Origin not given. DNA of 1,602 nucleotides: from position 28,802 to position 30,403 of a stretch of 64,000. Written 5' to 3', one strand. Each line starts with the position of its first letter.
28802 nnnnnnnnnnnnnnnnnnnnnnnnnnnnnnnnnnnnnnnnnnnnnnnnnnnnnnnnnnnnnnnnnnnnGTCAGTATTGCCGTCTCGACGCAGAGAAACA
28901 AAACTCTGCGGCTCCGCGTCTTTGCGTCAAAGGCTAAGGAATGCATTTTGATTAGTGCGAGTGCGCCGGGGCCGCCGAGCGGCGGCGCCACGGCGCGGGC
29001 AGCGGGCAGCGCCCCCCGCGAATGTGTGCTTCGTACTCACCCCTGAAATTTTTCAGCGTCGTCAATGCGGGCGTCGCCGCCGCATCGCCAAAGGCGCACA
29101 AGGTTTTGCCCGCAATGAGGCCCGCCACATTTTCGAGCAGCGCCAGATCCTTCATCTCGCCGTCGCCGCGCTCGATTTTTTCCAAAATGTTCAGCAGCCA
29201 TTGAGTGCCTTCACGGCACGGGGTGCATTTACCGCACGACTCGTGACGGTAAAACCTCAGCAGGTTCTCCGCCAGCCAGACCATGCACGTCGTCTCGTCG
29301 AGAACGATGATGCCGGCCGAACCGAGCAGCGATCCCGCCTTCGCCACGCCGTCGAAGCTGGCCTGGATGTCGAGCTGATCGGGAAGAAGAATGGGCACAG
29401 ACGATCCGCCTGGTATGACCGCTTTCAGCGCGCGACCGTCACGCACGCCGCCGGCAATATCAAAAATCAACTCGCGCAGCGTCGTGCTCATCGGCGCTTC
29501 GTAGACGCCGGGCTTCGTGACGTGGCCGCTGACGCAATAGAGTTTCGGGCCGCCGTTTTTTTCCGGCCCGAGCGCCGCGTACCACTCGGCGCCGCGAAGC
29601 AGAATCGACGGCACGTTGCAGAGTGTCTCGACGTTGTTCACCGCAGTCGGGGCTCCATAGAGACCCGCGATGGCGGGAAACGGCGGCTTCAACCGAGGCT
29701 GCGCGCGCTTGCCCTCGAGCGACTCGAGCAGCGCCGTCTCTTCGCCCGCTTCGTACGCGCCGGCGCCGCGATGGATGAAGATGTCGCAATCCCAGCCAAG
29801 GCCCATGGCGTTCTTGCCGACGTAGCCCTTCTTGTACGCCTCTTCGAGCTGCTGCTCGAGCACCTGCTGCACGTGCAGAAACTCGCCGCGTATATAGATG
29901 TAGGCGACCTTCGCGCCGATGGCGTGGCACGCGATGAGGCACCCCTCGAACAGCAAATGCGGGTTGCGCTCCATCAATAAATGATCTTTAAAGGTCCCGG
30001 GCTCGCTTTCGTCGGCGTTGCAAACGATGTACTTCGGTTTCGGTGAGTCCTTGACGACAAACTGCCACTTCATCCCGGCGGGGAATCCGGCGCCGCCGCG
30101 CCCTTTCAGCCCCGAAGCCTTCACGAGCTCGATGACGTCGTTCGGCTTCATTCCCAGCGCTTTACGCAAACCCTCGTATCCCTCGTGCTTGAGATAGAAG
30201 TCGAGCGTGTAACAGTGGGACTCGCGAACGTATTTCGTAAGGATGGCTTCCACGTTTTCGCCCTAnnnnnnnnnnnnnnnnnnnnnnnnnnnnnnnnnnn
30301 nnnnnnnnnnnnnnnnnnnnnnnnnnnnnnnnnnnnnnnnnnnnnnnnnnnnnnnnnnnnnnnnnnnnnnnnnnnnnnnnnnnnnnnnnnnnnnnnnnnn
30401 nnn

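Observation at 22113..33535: nuo cluster with clean absence of nuoG and nuoI (nuoABCDEF-HJKLMN)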

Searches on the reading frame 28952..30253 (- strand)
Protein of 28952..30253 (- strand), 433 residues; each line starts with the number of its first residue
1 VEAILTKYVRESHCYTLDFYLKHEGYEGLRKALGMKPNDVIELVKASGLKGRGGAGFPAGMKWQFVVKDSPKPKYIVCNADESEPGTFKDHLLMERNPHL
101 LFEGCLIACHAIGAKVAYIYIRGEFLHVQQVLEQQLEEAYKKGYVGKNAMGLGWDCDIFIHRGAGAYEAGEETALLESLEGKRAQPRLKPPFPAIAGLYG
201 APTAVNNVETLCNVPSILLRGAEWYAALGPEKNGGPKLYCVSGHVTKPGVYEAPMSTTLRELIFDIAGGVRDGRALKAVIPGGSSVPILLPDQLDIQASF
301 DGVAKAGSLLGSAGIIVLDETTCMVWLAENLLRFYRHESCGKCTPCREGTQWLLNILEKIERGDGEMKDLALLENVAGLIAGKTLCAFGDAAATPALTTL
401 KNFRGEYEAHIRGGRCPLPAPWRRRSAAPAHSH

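Call 7: find_encoding_contigs(protein=window:28952-30253:-, flank=10000, max_places=6)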
Protein window:28952-30253:- (433 aa): no gene with exactly this product is on record in the collection.

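Call 9: search_protein_families(library=pfam, proteins=[window:28955-30253:-])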
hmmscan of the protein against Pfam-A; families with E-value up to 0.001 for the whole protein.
window:28955-30253:- (433 aa): 4 families
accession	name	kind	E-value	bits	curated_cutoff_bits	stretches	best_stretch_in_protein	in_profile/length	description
PF01512.22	Complex1_51K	-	2.3e-46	157.9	31.2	1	44-215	1-149/150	Nuo51 FMN-binding domain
PF10589.14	NADH_4Fe-4S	-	3.1e-33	114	23.5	1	327-410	2-85/85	NADH-ubiquinone oxidoreductase-F iron-sulfur binding region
PF22461.2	SLBB_2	-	7.4e-11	42.4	27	1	237-293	1-59/79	SLBB domain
PF10531.15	SLBB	-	6.3e-09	36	27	1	239-287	2-53/55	SLBB domain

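Call 32: find_homologous_proteins(query=window:28955-30253:-, max_evalue=1e-50)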
Query window:28955-30253:- (433 aa): 7999 proteins with E <= 1e-50 among 8000 candidates; the best 120 are listed.
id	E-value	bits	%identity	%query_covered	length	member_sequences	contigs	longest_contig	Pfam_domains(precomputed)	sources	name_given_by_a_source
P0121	1.6e-277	938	92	100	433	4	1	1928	PF10531.16,PF10589.15,PF22461.3,PF01512.23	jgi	jgi:NADH-quinone oxidoreductase subunit F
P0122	4.2e-272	920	91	100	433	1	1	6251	PF10531.16,PF10589.15,PF22461.3,PF01512.23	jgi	jgi:NADH-quinone oxidoreductase subunit F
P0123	1.5e-270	915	90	100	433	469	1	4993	PF10531.16,PF10589.15,PF22461.3,PF01512.23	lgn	-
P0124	3.9e-269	911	89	100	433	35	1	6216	PF10531.16,PF10589.15,PF22461.3,PF01512.23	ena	-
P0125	7.7e-268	906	89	100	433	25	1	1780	PF10531.16,PF10589.15,PF22461.3,PF01512.23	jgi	jgi:NADH-quinone oxidoreductase subunit F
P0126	3.3e-266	901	88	100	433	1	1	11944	PF10531.16,PF10589.15,PF22461.3,PF01512.23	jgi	jgi:NADH-quinone oxidoreductase subunit F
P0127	6.2e-266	900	89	100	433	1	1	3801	PF10531.16,PF10589.15,PF22461.3,PF01512.23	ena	-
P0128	5.9e-265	897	89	100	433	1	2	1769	PF10531.16,PF10589.15,PF22461.3,PF01512.23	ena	-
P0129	9.5e-265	896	89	100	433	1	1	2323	PF10531.16,PF10589.15,PF22461.3,PF01512.23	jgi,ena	-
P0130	1.2e-264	896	88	100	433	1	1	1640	PF10531.16,PF10589.15,PF22461.3,PF01512.23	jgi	jgi:NADH-quinone oxidoreductase subunit F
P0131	1.4e-264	896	89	100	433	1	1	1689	PF10531.16,PF10589.15,PF22461.3,PF01512.23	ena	-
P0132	1.8e-264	895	89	100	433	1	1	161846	PF10531.16,PF10589.15,PF22461.3,PF01512.23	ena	-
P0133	9.9e-264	893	88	100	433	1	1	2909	PF10531.16,PF10589.15,PF22461.3,PF01512.23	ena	-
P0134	1.4e-263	892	89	100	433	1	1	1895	PF10531.16,PF10589.15,PF22461.3,PF01512.23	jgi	jgi:NADH-quinone oxidoreductase subunit F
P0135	2.1e-263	892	88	100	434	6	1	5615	PF10531.16,PF10589.15,PF22461.3,PF01512.23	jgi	jgi:NADH-quinone oxidoreductase subunit F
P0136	3.1e-262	888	87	100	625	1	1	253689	PF10531.16,PF10589.15,PF01257.26,PF22461.3,PF01512.23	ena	-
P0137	4.0e-260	881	88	100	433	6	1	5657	PF10531.16,PF10589.15,PF22461.3,PF01512.23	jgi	jgi:NADH-quinone oxidoreductase subunit F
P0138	1.8e-258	876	85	99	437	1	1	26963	PF10531.16,PF10589.15,PF22461.3,PF01512.23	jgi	jgi:NADH-quinone oxidoreductase subunit F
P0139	9.9e-258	873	85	99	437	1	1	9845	PF10531.16,PF10589.15,PF22461.3,PF01512.23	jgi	jgi:NADH-quinone oxidoreductase subunit F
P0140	1.6e-255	866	86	100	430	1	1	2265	PF10531.16,PF10589.15,PF22461.3,PF01512.23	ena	-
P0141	1.2e-251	853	83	100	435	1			PF10531.16,PF10589.15,PF22461.3,PF01512.23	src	-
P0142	7.3e-251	850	84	100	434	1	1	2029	PF10531.16,PF10589.15,PF22461.3,PF01512.23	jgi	-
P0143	1.3e-249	846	83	100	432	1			PF10531.16,PF10589.15,PF22461.3,PF01512.23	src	-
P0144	2.5e-248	842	83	99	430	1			PF10531.16,PF10589.15,PF22461.3,PF01512.23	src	-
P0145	3.1e-248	842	82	100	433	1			PF10531.16,PF10589.15,PF22461.3,PF01512.23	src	-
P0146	9.6e-248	840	82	100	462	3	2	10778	PF10531.16,PF10589.15,PF22461.3,PF01512.23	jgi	jgi:NADH-quinone oxidoreductase subunit F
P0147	2.6e-245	832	82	100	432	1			PF10531.16,PF10589.15,PF22461.3,PF01512.23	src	-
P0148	2.9e-245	832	81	99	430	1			PF10531.16,PF10589.15,PF22461.3,PF01512.23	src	-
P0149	8.0e-244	827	80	100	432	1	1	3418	PF10531.16,PF10589.15,PF22461.3,PF01512.23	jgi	jgi:NADH-quinone oxidoreductase subunit F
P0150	1.3e-242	823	80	99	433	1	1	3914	PF10531.16,PF10589.15,PF22461.3,PF01512.23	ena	-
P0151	1.8e-242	823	80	99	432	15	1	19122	PF10531.16,PF10589.15,PF22461.3,PF01512.23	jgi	jgi:NADH-quinone oxidoreductase subunit F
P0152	3.8e-242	822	79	100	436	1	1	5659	PF10531.16,PF10589.15,PF22461.3,PF01512.23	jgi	jgi:NADH-quinone oxidoreductase subunit F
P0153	6.1e-242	821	80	99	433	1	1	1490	PF10531.16,PF10589.15,PF22461.3,PF01512.23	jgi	jgi:NADH-quinone oxidoreductase subunit F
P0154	9.5e-242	820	81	99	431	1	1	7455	PF10531.16,PF10589.15,PF22461.3,PF01512.23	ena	-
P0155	1.7e-241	820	80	99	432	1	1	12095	PF10531.16,PF10589.15,PF22461.3,PF01512.23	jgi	jgi:NADH-quinone oxidoreductase subunit F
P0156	2.4e-241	819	79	100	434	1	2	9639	PF10531.16,PF10589.15,PF22461.3,PF01512.23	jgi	jgi:NADH-quinone oxidoreductase subunit F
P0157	3.1e-241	819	79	100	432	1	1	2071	PF10531.16,PF10589.15,PF22461.3,PF01512.23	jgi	jgi:NADH-quinone oxidoreductase subunit F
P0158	3.4e-241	819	80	99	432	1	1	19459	PF10531.16,PF10589.15,PF22461.3,PF01512.23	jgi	jgi:NADH-quinone oxidoreductase subunit F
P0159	5.1e-241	818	80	100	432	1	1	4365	PF10531.16,PF10589.15,PF22461.3,PF01512.23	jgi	jgi:NADH-quinone oxidoreductase subunit F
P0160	8.5e-241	817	79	100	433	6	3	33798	PF10531.16,PF10589.15,PF22461.3,PF01512.23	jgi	jgi:NADH-quinone oxidoreductase subunit F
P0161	1.0e-240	817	79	100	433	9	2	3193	PF10531.16,PF10589.15,PF22461.3,PF01512.23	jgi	jgi:NADH-quinone oxidoreductase subunit F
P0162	1.2e-240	817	80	99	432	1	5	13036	PF10531.16,PF10589.15,PF22461.3,PF01512.23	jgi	jgi:NADH-quinone oxidoreductase subunit F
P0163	1.4e-240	817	79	99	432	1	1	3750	PF10531.16,PF10589.15,PF22461.3,PF01512.23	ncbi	-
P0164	1.9e-240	816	80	99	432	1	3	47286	PF10531.16,PF10589.15,PF22461.3,PF01512.23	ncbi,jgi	jgi:NADH-quinone oxidoreductase subunit F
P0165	2.2e-240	816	79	99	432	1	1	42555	PF10531.16,PF10589.15,PF22461.3,PF01512.23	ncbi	-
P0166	2.7e-240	816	79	100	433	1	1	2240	PF10531.16,PF10589.15,PF22461.3,PF01512.23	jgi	-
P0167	3.0e-240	815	80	99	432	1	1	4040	PF10531.16,PF10589.15,PF22461.3,PF01512.23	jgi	jgi:NADH-quinone oxidoreductase subunit F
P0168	4.8e-240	815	79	100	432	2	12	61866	PF10531.16,PF10589.15,PF22461.3,PF01512.23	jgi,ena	jgi:NADH-quinone oxidoreductase subunit F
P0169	5.2e-240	815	80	98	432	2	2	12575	PF10531.16,PF10589.15,PF22461.3,PF01512.23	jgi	jgi:NADH-quinone oxidoreductase subunit F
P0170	7.2e-240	814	81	100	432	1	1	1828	PF10531.16,PF10589.15,PF22461.3,PF01512.23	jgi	jgi:NADH-quinone oxidoreductase subunit F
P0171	9.9e-240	814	78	100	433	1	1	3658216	PF10531.16,PF10589.15,PF22461.3,PF01512.23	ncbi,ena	-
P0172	1.3e-239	813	80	100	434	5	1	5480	PF10531.16,PF10589.15,PF22461.3,PF01512.23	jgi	-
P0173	2.8e-239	812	78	100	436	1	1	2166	PF10531.16,PF10589.15,PF22461.3,PF01512.23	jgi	jgi:NADH-quinone oxidoreductase subunit F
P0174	5.2e-239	811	80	97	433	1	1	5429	PF10531.16,PF10589.15,PF22461.3,PF01512.23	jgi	jgi:NADH-quinone oxidoreductase subunit F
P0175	6.0e-239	811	80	100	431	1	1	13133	PF10531.16,PF10589.15,PF22461.3,PF01512.23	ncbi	ncbi:MAG: NADH-quinone oxidoreductase subunit NuoF [Acidobacteriota bacterium]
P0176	8.0e-239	811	78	100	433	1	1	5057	PF10531.16,PF10589.15,PF22461.3,PF01512.23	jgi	jgi:NADH-quinone oxidoreductase subunit F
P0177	8.2e-239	811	78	100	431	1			PF10531.16,PF10589.15,PF22461.3,PF01512.23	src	-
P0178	8.7e-239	811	79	98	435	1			PF10531.16,PF10589.15,PF22461.3,PF01512.23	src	-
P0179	1.2e-238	810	79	99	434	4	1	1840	PF10531.16,PF10589.15,PF22461.3,PF01512.23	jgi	jgi:NADH-quinone oxidoreductase subunit F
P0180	1.2e-238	810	79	100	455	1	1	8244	PF10531.16,PF10589.15,PF22461.3,PF01512.23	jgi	jgi:NADH-quinone oxidoreductase subunit F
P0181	1.3e-238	810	79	100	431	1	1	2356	PF10531.16,PF10589.15,PF22461.3,PF01512.23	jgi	jgi:NADH-quinone oxidoreductase subunit F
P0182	1.9e-238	810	81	100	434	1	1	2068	PF10531.16,PF10589.15,PF22461.3,PF01512.23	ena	-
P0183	3.5e-238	809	78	100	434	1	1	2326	PF10531.16,PF10589.15,PF22461.3,PF01512.23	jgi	jgi:NADH-quinone oxidoreductase subunit F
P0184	4.7e-238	808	78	98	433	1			PF10531.16,PF10589.15,PF22461.3,PF01512.23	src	-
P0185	4.7e-238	808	79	99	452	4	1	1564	PF10531.16,PF10589.15,PF22461.3,PF01512.23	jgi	jgi:NADH-quinone oxidoreductase subunit F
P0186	7.5e-238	808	80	100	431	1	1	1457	PF10531.16,PF10589.15,PF22461.3,PF01512.23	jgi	-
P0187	1.1e-237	807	79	97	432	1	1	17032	PF10531.16,PF10589.15,PF22461.3,PF01512.23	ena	-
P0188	1.2e-237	807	79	100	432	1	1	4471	PF10531.16,PF10589.15,PF22461.3,PF01512.23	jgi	jgi:NADH-quinone oxidoreductase subunit F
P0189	1.5e-237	807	78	99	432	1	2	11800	PF10531.16,PF10589.15,PF22461.3,PF01512.23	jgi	jgi:NADH-quinone oxidoreductase subunit F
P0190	1.7e-237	806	79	100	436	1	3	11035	PF10531.16,PF10589.15,PF22461.3,PF01512.23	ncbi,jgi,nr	ncbi:MAG TPA: NADH-quinone oxidoreductase subunit NuoF [Vicinamibacterales bacterium]|jgi:NADH-quino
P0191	1.8e-237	806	78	100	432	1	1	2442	PF10531.16,PF10589.15,PF22461.3,PF01512.23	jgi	jgi:NADH-quinone oxidoreductase subunit F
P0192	1.9e-237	806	79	100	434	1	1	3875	PF10531.16,PF10589.15,PF22461.3,PF01512.23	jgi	jgi:NADH-quinone oxidoreductase subunit F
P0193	2.7e-237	806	80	98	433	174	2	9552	PF10531.16,PF10589.15,PF22461.3,PF01512.23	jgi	jgi:NADH-quinone oxidoreductase subunit F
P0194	2.8e-237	806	79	100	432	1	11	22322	PF10531.16,PF10589.15,PF22461.3,PF01512.23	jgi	jgi:NADH-quinone oxidoreductase subunit F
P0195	3.7e-237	805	78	100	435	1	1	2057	PF10531.16,PF10589.15,PF22461.3,PF01512.23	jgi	jgi:NADH-quinone oxidoreductase subunit F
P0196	3.9e-237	805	78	100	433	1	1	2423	PF10531.16,PF10589.15,PF22461.3,PF01512.23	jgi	jgi:NADH-quinone oxidoreductase subunit F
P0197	4.2e-237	805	78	100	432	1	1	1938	PF10531.16,PF10589.15,PF22461.3,PF01512.23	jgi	jgi:NADH-quinone oxidoreductase subunit F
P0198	4.9e-237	805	78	100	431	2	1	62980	PF10531.16,PF10589.15,PF22461.3,PF01512.23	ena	-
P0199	6.6e-237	804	79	99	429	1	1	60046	PF10531.16,PF10589.15,PF22461.3,PF01512.23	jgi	jgi:NADH-quinone oxidoreductase subunit F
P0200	6.8e-237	804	80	99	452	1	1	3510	PF10531.16,PF10589.15,PF22461.3,PF01512.23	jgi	jgi:NADH-quinone oxidoreductase subunit F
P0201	9.3e-237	804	78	100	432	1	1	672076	PF10531.16,PF10589.15,PF22461.3,PF01512.23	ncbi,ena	-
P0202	1.2e-236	804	78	100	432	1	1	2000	PF10531.16,PF10589.15,PF22461.3,PF01512.23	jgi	-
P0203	1.5e-236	803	79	99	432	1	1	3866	PF10531.16,PF10589.15,PF22461.3,PF01512.23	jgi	jgi:NADH-quinone oxidoreductase subunit F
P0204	2.0e-236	803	78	100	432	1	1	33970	PF10531.16,PF10589.15,PF22461.3,PF01512.23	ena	-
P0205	2.5e-236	803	77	100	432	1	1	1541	PF10531.16,PF10589.15,PF22461.3,PF01512.23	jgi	jgi:NADH-quinone oxidoreductase subunit F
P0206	2.8e-236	802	79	99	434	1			PF10589.15,PF01512.23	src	-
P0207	2.9e-236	802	79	98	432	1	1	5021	PF10531.16,PF10589.15,PF22461.3,PF01512.23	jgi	jgi:NADH-quinone oxidoreductase subunit F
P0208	3.0e-236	802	78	100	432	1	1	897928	PF10531.16,PF10589.15,PF22461.3,PF01512.23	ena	-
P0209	3.7e-236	802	78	100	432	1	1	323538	PF10531.16,PF10589.15,PF22461.3,PF01512.23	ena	-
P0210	5.1e-236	802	78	100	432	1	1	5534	PF10531.16,PF10589.15,PF22461.3,PF01512.23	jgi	jgi:NADH-quinone oxidoreductase subunit F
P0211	5.4e-236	801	78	100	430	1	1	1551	PF10531.16,PF10589.15,PF22461.3,PF01512.23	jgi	-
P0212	6.0e-236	801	77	100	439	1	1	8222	PF10531.16,PF10589.15,PF22461.3,PF01512.23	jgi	jgi:NADH-quinone oxidoreductase subunit F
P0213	6.6e-236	801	78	100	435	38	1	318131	PF10531.16,PF10589.15,PF22461.3,PF01512.23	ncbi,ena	-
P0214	7.6e-236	801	77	100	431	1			PF10531.16,PF10589.15,PF22461.3,PF01512.23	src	-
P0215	8.7e-236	801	78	100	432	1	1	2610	PF10531.16,PF10589.15,PF22461.3,PF01512.23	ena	-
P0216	9.6e-236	801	79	98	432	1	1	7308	PF10531.16,PF10589.15,PF22461.3,PF01512.23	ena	-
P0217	9.8e-236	801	79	100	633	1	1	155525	PF10531.16,PF10589.15,PF01257.26,PF22461.3,PF01512.23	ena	-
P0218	1.3e-235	800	78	100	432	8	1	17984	PF10531.16,PF10589.15,PF22461.3,PF01512.23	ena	-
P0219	1.7e-235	800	78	100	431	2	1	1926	PF10531.16,PF10589.15,PF22461.3,PF01512.23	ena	-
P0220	1.8e-235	800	78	100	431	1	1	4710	PF10531.16,PF10589.15,PF22461.3,PF01512.23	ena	-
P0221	1.8e-235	800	78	100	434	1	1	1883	PF10531.16,PF10589.15,PF22461.3,PF01512.23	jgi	jgi:NADH-quinone oxidoreductase subunit F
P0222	1.9e-235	800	76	100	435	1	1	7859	PF10531.16,PF10589.15,PF22461.3,PF01512.23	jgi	jgi:NADH-quinone oxidoreductase subunit F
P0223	2.0e-235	800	78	100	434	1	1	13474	PF10531.16,PF10589.15,PF22461.3,PF01512.23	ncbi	-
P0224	2.0e-235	800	78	100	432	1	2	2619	PF10531.16,PF10589.15,PF22461.3,PF01512.23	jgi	jgi:NADH-quinone oxidoreductase subunit F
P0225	2.0e-235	800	78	100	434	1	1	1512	PF10531.16,PF10589.15,PF22461.3,PF01512.23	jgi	-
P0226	2.2e-235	799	79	98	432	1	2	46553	PF10531.16,PF10589.15,PF22461.3,PF01512.23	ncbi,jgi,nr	ncbi:MAG TPA: NADH-quinone oxidoreductase subunit NuoF [Vicinamibacterales bacterium]|jgi:NADH-quino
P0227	2.3e-235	799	80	98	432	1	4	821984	PF10531.16,PF10589.15,PF22461.3,PF01512.23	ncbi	-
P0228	2.5e-235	799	78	100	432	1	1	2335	PF10531.16,PF10589.15,PF22461.3,PF01512.23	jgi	jgi:NADH-quinone oxidoreductase subunit F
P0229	2.6e-235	799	79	100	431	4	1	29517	PF10531.16,PF10589.15,PF22461.3,PF01512.23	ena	-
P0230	3.0e-235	799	77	100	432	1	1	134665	PF10531.16,PF10589.15,PF22461.3,PF01512.23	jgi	jgi:NADH-quinone oxidoreductase subunit F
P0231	3.3e-235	799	78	100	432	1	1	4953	PF10531.16,PF10589.15,PF22461.3,PF01512.23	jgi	-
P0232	3.9e-235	799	78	100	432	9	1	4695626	PF10531.16,PF10589.15,PF22461.3,PF01512.23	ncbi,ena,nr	ncbi:MAG TPA: NADH-quinone oxidoreductase subunit NuoF [Vicinamibacterales bacterium]|nr:NADH-quinon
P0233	4.8e-235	798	78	100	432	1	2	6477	PF10531.16,PF10589.15,PF22461.3,PF01512.23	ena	-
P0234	8.9e-235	797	78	100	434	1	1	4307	PF10531.16,PF10589.15,PF22461.3,PF01512.23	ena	-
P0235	1.0e-234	797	78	100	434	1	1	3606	PF10531.16,PF10589.15,PF22461.3,PF01512.23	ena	-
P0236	1.1e-234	797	78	98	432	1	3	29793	PF10531.16,PF10589.15,PF22461.3,PF01512.23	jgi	jgi:NADH-quinone oxidoreductase subunit F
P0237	1.1e-234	797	78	100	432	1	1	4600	PF10531.16,PF10589.15,PF22461.3,PF01512.23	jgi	jgi:NADH-quinone oxidoreductase subunit F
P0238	1.2e-234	797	78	100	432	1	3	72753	PF10531.16,PF10589.15,PF22461.3,PF01512.23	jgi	jgi:NADH-quinone oxidoreductase subunit F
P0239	1.3e-234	797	77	100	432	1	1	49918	PF10531.16,PF10589.15,PF22461.3,PF01512.23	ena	-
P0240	1.3e-234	797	77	100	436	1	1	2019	PF10531.16,PF10589.15,PF22461.3,PF01512.23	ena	-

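Call 39: find_encoding_contigs(protein=P0232, flank=10000, max_places=3)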
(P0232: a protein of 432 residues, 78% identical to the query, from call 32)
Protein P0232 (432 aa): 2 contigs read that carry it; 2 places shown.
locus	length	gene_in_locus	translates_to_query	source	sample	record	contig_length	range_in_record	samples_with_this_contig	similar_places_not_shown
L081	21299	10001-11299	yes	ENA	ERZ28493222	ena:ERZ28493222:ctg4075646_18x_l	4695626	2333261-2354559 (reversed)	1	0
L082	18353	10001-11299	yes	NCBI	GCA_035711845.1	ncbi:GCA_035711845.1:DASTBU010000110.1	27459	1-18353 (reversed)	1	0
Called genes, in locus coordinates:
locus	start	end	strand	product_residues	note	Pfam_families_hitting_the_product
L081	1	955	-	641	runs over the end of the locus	PF04932:Wzy_C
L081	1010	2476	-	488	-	PF13489:Methyltransf_23, PF07021:MetW, PF08241:Methyltransf_11, PF13649:Methyltransf_25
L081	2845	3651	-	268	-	PF05690:ThiG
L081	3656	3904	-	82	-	PF02597:ThiS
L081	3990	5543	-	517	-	PF00534:Glycos_transf_1, PF13692:Glyco_trans_1_4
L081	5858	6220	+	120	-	PF00507:Oxidored_q4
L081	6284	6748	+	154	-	PF01058:Oxidored_q6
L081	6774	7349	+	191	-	PF00329:Complex1_30kDa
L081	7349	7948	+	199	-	PF13580:SIS_2, PF01380:SIS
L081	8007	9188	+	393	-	PF00346:Complex1_49kDa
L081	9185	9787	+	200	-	PF01257:2Fe-2S_thioredx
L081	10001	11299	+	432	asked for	PF01512:Complex1_51K, PF10531:SLBB, PF22461:SLBB_2, PF10589:NADH_4Fe-4S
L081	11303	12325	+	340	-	PF00146:NADHdh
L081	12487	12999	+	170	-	PF00499:Oxidored_q3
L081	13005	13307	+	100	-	PF00420:Oxidored_q2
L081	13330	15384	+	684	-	PF00662:Proton_antipo_N, PF00361:Proton_antipo_M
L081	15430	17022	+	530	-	PF01059:Oxidored_q5_N (weak), PF00361:Proton_antipo_M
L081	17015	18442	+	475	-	PF00361:Proton_antipo_M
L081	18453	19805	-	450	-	PF03841:SelA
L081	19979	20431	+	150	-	-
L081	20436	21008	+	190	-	-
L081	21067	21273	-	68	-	PF00313:CSD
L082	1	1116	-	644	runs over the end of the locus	PF04932:Wzy_C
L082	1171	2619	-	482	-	PF13489:Methyltransf_23, PF07021:MetW, PF08241:Methyltransf_11, PF13649:Methyltransf_25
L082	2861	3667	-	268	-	PF05690:ThiG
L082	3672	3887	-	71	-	PF02597:ThiS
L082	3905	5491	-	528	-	PF00534:Glycos_transf_1, PF13692:Glyco_trans_1_4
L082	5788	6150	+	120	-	PF00507:Oxidored_q4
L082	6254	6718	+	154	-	PF01058:Oxidored_q6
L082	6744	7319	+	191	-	PF00329:Complex1_30kDa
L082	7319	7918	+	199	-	PF13580:SIS_2, PF01380:SIS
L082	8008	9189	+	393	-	PF00346:Complex1_49kDa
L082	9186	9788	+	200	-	PF01257:2Fe-2S_thioredx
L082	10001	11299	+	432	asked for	PF01512:Complex1_51K, PF10531:SLBB, PF22461:SLBB_2, PF10589:NADH_4Fe-4S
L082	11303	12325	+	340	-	PF00146:NADHdh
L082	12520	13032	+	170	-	PF00499:Oxidored_q3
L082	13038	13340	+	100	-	PF00420:Oxidored_q2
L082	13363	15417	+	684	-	PF00662:Proton_antipo_N, PF00361:Proton_antipo_M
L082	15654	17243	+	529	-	PF01059:Oxidored_q5_N (weak), PF00361:Proton_antipo_M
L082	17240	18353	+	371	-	PF00361:Proton_antipo_M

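Call 81: search_protein_families(library=ncbifam, proteins=[window:28955-30253:-], max_evalue=1e-10)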
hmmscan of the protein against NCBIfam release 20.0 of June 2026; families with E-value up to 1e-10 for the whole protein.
window:28955-30253:- (433 aa): 5 families
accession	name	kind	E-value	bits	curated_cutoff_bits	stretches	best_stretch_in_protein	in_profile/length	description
TIGR01959.1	nuoF_fam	equivalog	2.2e-184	612.6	558.65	1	5-411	2-410/410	NADH-quinone oxidoreductase subunit NuoF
NF010120.0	PRK13596.1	equivalog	7.2e-151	502.6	389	1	17-412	20-418/433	NADH-quinone oxidoreductase subunit NuoF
NF008436.0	PRK11278.1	equivalog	1.4e-134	449.4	749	1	13-412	23-427/448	NADH-quinone oxidoreductase subunit NuoF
TIGR01945.1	rnfC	subfamily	2.4e-12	46.1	245.95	1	32-135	116-217/435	RnfABCDGE type electron transport complex subunit C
TIGR04481.1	PR_assoc_PrdC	equivalog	8.1e-12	44.6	490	1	37-214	73-222/425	proline reductase-associated electron transfer protein PrdC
